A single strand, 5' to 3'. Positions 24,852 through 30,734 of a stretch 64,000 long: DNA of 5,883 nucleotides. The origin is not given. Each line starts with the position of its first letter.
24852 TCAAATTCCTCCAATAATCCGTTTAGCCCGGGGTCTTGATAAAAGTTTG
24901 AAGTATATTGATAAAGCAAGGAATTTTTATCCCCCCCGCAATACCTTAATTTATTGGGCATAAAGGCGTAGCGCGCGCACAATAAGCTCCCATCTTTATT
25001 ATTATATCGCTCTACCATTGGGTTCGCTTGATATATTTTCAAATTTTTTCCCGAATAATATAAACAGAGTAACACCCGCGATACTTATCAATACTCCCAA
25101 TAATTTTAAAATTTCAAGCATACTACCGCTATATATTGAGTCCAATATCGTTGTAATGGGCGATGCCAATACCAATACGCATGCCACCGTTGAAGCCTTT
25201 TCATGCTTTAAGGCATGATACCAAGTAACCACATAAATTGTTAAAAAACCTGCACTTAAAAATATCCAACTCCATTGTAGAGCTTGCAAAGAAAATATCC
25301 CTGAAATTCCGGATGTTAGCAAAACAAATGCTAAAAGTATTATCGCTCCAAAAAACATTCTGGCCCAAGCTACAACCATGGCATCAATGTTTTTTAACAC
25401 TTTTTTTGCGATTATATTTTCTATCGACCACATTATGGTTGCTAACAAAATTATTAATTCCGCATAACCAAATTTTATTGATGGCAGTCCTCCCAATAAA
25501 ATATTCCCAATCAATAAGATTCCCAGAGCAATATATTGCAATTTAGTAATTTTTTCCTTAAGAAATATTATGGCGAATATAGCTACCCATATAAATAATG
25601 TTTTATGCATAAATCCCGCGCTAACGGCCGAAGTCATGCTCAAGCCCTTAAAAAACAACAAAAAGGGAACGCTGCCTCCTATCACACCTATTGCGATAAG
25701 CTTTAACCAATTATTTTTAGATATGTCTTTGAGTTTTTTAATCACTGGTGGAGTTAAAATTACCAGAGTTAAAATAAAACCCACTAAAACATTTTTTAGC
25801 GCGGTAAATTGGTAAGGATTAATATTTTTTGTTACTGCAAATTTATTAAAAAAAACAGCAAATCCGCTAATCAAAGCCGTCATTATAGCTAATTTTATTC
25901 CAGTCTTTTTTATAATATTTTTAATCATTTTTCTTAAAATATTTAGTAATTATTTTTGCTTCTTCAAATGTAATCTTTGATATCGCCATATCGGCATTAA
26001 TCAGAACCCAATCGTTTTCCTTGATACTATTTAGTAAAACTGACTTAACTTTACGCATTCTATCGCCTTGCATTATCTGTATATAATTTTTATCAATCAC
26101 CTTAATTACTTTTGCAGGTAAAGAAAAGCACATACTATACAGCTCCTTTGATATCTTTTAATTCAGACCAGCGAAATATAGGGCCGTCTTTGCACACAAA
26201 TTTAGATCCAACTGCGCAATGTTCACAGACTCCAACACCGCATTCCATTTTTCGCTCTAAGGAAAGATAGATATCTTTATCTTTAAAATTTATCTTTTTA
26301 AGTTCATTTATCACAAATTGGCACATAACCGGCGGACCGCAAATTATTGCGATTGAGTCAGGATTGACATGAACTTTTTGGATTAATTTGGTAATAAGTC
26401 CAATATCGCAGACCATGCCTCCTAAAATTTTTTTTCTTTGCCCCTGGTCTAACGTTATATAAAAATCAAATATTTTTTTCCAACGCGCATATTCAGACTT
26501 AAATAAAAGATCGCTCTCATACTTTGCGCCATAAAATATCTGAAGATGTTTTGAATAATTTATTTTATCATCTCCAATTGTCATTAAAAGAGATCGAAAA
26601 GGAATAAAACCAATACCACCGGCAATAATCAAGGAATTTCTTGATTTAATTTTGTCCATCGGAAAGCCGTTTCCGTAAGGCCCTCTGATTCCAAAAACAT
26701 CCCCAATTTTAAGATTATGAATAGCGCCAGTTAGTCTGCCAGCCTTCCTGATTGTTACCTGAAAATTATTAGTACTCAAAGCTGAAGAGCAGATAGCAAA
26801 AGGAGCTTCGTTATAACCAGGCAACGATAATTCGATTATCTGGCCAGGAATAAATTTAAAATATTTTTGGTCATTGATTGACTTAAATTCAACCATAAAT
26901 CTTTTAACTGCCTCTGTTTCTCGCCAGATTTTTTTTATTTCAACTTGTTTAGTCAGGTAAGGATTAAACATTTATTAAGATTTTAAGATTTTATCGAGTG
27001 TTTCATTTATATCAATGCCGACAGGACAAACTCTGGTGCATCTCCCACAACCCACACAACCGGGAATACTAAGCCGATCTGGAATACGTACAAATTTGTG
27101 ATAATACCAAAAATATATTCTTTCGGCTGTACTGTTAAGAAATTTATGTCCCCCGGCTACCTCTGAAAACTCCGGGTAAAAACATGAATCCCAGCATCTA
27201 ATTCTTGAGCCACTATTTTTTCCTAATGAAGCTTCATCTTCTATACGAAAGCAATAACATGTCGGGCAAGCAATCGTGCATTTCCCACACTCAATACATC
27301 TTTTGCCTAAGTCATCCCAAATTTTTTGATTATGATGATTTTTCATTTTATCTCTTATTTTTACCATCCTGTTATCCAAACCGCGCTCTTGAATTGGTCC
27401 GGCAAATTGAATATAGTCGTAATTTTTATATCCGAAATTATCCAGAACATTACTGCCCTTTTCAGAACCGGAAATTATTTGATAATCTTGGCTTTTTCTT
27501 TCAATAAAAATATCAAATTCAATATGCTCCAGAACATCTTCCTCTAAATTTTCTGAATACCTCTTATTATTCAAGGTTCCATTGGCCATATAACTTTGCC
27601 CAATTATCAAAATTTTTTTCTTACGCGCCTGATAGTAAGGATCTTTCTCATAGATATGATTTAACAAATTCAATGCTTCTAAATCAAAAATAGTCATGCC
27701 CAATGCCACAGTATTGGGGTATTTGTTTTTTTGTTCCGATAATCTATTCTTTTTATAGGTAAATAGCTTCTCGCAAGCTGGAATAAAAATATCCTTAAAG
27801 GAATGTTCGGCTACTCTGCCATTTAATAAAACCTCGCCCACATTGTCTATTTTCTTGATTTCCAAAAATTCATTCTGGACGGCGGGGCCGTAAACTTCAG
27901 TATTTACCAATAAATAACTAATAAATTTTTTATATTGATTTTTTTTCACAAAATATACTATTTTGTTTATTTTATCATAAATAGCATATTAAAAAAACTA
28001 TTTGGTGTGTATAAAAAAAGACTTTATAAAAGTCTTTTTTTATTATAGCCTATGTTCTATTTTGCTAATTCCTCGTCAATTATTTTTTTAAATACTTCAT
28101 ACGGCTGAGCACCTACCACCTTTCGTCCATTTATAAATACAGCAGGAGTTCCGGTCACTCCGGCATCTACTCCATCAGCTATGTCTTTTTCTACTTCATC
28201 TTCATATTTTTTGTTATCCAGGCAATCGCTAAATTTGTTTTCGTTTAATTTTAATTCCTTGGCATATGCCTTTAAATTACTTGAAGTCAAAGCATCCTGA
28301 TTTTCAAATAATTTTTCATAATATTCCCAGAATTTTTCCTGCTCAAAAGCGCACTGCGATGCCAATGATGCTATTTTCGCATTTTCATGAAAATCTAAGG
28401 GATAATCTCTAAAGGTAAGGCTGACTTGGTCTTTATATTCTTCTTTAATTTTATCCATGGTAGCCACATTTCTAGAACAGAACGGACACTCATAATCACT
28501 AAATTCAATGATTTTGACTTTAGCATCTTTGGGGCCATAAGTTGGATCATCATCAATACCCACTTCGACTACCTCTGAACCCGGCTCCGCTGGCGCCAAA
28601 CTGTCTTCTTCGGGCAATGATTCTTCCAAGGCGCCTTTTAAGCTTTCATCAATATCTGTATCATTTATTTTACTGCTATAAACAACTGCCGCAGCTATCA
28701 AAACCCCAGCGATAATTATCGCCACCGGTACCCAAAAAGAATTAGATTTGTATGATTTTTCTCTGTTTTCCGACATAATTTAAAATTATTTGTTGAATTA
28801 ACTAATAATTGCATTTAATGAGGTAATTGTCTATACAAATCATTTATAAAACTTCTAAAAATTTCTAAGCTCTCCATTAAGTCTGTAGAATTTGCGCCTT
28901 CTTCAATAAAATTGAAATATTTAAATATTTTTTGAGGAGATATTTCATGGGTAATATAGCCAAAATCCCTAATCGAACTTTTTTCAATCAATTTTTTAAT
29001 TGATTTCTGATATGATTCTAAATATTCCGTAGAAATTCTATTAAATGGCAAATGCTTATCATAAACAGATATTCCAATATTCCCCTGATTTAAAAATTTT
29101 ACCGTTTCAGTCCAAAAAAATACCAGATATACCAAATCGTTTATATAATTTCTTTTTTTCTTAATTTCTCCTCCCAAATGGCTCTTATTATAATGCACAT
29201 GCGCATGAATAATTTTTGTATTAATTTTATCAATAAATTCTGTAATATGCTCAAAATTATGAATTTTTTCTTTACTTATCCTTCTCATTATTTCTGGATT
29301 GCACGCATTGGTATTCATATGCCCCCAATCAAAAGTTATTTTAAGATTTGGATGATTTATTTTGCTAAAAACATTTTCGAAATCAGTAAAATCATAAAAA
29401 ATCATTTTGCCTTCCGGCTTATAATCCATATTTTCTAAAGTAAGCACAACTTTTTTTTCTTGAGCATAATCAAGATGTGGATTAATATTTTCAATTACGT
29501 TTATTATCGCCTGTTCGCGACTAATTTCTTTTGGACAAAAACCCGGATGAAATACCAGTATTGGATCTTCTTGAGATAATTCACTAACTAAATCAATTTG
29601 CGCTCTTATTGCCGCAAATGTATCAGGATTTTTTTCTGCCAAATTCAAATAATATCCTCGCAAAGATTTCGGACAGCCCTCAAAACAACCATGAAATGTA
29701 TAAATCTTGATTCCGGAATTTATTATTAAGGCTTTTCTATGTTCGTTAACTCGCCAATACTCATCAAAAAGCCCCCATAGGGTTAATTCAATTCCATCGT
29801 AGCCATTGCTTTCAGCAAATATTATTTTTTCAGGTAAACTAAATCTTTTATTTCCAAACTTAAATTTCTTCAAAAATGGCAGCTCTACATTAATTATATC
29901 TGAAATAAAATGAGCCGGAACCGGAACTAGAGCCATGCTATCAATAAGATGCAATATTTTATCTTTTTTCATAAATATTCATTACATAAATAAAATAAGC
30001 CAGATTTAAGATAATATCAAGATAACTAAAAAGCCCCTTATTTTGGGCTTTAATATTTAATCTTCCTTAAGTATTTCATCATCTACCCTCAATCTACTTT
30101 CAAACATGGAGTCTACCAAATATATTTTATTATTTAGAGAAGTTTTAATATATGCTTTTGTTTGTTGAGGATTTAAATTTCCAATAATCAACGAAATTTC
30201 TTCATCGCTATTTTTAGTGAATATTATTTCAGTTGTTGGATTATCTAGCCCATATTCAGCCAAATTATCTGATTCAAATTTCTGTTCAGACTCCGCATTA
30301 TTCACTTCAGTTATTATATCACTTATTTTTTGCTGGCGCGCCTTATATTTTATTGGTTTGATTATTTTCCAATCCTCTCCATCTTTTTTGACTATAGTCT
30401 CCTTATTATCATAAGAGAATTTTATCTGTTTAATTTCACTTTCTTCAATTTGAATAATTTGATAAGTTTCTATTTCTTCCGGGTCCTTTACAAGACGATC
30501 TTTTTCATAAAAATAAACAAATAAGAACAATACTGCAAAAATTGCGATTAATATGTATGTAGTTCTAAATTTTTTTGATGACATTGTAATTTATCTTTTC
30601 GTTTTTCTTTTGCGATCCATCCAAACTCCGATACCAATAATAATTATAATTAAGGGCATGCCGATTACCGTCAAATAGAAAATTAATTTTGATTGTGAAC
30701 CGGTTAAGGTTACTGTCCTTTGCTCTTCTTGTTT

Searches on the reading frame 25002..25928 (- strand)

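Call 48: search_protein_families(library=pfam, proteins=[window:25002-25928:-], max_evalue=0.001)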
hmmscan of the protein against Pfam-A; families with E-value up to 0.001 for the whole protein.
window:25002-25928:- (308 aa): 1 family
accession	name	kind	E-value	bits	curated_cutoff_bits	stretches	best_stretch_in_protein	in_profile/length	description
PF00892.27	EamA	-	8.7e-35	120.4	28.2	2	9-145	2-133/135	EamA-like transporter family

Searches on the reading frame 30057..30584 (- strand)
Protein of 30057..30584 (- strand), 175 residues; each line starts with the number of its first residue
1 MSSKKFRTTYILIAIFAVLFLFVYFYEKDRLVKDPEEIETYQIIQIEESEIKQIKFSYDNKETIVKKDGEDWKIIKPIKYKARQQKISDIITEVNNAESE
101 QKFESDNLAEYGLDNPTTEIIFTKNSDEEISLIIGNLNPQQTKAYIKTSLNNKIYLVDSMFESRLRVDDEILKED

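Call 69: search_protein_families(library=ncbifam, proteins=[window:30057-30584:-], max_evalue=0.01)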
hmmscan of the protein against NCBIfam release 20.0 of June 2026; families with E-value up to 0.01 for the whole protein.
window:30057-30584:- (175 aa): 1 family
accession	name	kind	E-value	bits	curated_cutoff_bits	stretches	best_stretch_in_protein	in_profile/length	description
NF009987.0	PRK13453.1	equivalog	0.0051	16.6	172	1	12-96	28-110/173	F0F1 ATP synthase subunit B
